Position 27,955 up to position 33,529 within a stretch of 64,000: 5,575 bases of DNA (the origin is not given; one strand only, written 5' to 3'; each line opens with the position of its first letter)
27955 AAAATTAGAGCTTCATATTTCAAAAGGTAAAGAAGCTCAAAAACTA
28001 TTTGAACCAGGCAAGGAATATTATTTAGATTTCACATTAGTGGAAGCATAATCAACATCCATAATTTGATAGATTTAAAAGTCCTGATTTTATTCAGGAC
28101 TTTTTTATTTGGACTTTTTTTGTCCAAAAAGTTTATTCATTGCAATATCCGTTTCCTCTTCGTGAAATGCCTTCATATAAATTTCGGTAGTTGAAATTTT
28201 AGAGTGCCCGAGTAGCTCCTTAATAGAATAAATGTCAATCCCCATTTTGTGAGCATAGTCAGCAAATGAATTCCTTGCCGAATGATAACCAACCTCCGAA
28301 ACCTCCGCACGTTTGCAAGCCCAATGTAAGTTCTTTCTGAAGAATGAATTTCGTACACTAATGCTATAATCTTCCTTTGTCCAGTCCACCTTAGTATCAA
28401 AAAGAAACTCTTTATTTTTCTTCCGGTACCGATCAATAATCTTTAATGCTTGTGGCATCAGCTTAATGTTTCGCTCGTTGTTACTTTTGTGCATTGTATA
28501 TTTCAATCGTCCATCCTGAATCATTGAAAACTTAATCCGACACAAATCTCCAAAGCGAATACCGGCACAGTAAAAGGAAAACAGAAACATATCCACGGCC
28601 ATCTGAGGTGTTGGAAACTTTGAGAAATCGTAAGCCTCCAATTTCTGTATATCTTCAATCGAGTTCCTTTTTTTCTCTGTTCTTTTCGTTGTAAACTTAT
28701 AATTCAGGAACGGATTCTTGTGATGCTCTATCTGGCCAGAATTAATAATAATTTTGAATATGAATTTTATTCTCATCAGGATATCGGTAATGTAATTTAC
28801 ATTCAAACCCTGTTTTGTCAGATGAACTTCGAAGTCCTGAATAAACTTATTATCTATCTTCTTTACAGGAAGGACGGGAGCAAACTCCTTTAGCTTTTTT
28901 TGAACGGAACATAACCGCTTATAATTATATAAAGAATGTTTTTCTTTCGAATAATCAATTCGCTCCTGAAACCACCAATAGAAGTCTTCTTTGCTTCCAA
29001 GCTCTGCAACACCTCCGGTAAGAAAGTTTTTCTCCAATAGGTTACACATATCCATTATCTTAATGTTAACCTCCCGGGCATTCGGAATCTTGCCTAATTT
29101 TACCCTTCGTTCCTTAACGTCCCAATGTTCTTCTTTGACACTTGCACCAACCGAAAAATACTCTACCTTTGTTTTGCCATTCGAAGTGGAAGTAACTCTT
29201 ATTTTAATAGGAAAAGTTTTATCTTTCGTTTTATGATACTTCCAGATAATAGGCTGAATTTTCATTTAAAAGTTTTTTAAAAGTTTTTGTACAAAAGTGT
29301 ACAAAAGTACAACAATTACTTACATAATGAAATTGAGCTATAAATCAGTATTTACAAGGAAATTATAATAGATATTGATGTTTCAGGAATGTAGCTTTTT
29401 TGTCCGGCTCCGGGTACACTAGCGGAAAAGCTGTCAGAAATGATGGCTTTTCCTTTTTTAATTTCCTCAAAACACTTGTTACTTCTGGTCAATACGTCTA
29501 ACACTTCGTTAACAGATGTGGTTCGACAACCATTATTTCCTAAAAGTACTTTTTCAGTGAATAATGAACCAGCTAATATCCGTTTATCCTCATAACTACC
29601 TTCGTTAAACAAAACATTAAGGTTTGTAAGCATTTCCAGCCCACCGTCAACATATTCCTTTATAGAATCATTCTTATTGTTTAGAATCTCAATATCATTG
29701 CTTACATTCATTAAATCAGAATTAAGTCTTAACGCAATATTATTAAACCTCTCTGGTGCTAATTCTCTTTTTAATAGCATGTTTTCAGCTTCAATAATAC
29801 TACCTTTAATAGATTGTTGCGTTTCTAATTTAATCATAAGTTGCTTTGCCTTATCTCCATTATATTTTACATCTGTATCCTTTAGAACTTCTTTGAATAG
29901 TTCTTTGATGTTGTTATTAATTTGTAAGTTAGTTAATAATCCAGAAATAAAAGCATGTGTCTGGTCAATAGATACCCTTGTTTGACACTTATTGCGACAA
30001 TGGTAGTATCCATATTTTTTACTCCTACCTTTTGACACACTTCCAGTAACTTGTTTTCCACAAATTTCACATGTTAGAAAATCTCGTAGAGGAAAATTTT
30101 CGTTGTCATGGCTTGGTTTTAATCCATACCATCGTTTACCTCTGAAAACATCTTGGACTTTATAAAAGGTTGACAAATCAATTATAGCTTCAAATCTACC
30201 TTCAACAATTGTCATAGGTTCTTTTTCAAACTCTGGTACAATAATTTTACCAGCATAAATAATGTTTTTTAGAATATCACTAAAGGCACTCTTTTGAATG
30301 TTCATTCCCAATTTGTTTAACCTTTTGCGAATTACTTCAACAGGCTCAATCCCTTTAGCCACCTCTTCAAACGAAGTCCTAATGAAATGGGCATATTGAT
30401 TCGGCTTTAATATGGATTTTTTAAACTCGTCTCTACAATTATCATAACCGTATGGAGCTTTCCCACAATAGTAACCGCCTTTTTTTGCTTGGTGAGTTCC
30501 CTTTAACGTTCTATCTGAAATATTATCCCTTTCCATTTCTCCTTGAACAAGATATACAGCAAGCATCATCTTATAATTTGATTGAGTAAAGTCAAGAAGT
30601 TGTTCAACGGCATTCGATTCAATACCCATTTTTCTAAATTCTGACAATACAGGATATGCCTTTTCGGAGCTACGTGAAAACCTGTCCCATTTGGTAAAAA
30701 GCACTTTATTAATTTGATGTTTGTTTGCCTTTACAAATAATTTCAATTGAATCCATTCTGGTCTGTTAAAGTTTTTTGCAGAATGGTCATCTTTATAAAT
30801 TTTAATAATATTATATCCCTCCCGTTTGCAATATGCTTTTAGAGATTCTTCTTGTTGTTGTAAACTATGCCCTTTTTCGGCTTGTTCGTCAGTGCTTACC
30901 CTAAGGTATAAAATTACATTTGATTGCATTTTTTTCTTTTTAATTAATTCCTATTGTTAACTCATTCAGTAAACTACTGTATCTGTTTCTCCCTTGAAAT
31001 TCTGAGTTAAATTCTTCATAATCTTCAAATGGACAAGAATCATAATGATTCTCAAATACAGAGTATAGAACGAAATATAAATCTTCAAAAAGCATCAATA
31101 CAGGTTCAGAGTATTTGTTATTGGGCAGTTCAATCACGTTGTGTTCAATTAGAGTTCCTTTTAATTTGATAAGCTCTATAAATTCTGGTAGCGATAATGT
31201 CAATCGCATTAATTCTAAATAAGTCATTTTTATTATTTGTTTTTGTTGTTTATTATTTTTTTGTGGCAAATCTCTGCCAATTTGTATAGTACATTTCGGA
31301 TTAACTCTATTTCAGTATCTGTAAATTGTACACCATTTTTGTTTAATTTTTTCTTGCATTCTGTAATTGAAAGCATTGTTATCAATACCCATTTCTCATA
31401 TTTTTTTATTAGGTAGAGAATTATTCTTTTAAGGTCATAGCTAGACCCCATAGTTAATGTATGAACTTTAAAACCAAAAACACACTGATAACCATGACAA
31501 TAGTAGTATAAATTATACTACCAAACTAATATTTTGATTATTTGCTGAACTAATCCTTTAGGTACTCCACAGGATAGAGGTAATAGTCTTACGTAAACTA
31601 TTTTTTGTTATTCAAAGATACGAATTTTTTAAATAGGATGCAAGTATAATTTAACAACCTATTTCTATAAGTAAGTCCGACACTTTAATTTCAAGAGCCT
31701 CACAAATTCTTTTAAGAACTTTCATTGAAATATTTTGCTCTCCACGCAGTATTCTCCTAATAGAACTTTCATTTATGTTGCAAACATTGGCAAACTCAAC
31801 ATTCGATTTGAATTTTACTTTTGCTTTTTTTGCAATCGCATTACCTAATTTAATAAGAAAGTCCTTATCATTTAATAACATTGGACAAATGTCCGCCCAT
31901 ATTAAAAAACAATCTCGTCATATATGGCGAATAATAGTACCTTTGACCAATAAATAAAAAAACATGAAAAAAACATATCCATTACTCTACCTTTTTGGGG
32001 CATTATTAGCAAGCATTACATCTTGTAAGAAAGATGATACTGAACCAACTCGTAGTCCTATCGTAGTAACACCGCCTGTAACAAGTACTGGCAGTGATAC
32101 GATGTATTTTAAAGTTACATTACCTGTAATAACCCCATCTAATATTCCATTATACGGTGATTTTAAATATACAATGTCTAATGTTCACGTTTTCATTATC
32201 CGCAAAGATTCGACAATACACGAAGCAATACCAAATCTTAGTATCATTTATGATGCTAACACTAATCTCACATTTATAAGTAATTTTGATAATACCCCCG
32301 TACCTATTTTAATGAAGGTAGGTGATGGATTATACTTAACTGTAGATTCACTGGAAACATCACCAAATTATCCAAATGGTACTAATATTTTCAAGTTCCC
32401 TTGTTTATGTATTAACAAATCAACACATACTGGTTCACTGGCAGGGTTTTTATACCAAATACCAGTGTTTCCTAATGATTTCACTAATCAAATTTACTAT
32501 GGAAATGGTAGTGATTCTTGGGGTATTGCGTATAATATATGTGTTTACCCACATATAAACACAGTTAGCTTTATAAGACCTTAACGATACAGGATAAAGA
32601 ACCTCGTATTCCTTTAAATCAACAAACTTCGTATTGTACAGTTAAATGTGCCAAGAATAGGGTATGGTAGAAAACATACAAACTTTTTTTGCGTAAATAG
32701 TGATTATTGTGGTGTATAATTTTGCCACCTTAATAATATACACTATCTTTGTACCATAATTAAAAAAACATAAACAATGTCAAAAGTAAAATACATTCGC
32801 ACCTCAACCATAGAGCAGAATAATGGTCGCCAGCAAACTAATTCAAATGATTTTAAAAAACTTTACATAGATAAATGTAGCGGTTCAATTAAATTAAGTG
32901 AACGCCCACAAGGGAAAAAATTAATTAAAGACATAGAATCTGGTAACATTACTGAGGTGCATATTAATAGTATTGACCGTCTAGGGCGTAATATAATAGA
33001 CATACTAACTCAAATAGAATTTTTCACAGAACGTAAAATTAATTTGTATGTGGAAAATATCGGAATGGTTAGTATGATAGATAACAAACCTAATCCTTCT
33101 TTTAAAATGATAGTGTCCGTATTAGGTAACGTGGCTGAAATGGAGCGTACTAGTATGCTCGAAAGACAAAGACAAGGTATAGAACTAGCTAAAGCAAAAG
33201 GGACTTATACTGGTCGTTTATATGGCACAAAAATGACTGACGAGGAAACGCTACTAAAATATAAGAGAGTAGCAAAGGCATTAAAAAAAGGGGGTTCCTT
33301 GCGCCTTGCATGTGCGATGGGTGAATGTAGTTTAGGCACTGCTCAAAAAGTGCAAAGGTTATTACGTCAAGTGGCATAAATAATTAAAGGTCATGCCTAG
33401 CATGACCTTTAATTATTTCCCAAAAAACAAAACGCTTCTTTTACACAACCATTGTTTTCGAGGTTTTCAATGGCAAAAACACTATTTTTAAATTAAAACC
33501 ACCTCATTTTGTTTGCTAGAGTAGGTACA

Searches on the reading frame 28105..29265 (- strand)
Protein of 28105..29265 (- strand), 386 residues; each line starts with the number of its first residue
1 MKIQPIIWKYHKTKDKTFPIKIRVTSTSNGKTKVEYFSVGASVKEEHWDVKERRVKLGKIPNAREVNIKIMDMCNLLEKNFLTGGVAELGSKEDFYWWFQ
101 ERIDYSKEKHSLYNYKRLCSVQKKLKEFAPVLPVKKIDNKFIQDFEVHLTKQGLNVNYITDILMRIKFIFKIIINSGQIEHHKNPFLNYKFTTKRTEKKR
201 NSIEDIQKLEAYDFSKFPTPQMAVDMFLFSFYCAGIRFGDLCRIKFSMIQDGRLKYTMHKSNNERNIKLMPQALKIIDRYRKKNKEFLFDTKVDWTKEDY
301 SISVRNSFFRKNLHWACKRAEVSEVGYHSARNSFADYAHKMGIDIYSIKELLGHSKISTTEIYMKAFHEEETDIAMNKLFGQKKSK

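Call 71: search_protein_families(library=pfam, proteins=[window:28105-29265:-], max_evalue=0.001)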
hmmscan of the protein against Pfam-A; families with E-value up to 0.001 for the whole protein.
window:28105-29265:- (386 aa): 3 families
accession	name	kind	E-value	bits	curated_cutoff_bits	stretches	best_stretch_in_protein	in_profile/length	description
PF00589.27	Phage_integrase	-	3.3e-17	63.2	27.1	1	231-367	31-169/172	Phage integrase family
PF13102.12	Phage_int_SAM_5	-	1.1e-11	45.4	22.3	1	94-190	1-97/98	Phage integrase SAM-like domain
PF17293.8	Arm-DNA-bind_5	-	9.4e-07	29.7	22.6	1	7-80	2-71/87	Arm DNA-binding domain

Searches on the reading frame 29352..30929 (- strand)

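Call 71: search_protein_families(library=pfam, proteins=[window:29352-30929:-], max_evalue=0.001)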
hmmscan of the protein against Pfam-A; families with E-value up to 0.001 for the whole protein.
window:29352-30929:- (525 aa): 2 families
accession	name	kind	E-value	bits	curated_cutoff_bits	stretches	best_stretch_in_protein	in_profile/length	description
PF00239.26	Resolvase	-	1e-24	87.7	23.3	1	5-152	1-143/145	Resolvase, N terminal domain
PF07508.19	Recombinase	-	7e-08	33.1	21.1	1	179-263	3-100/102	Recombinase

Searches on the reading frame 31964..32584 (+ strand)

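Call 12: search_protein_families(library=pfam, proteins=[window:31964-32584:+], max_evalue=0.01)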
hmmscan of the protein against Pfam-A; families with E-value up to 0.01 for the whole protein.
window:31964-32584:+ (206 aa): 0 families

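Call 82: search_protein_families(library=ncbifam, proteins=[window:31964-32584:+], max_evalue=0.01)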
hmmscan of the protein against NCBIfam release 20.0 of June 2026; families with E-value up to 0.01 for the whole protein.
window:31964-32584:+ (206 aa): 1 family
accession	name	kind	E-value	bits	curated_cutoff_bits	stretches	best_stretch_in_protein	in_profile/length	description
NF052634.1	Riean_0653_fam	subfamily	5.8e-07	30.6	57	1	1-63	1-55/176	Riean_0653 family protein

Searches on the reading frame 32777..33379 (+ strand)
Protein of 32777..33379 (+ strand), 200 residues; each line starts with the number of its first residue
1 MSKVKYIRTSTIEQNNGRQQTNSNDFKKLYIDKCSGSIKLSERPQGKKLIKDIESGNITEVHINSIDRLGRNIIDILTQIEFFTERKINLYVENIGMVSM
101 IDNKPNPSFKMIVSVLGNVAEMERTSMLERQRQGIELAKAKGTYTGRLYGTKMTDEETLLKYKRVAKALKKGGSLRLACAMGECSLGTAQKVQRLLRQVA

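Call 12: search_protein_families(library=pfam, proteins=[window:32777-33379:+], max_evalue=0.01)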
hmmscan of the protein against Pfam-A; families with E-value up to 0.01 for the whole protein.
window:32777-33379:+ (200 aa): 1 family
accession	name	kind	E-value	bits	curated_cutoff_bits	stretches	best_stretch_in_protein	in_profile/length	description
PF00239.26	Resolvase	-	2.7e-24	86.4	23.3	1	4-143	2-144/145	Resolvase, N terminal domain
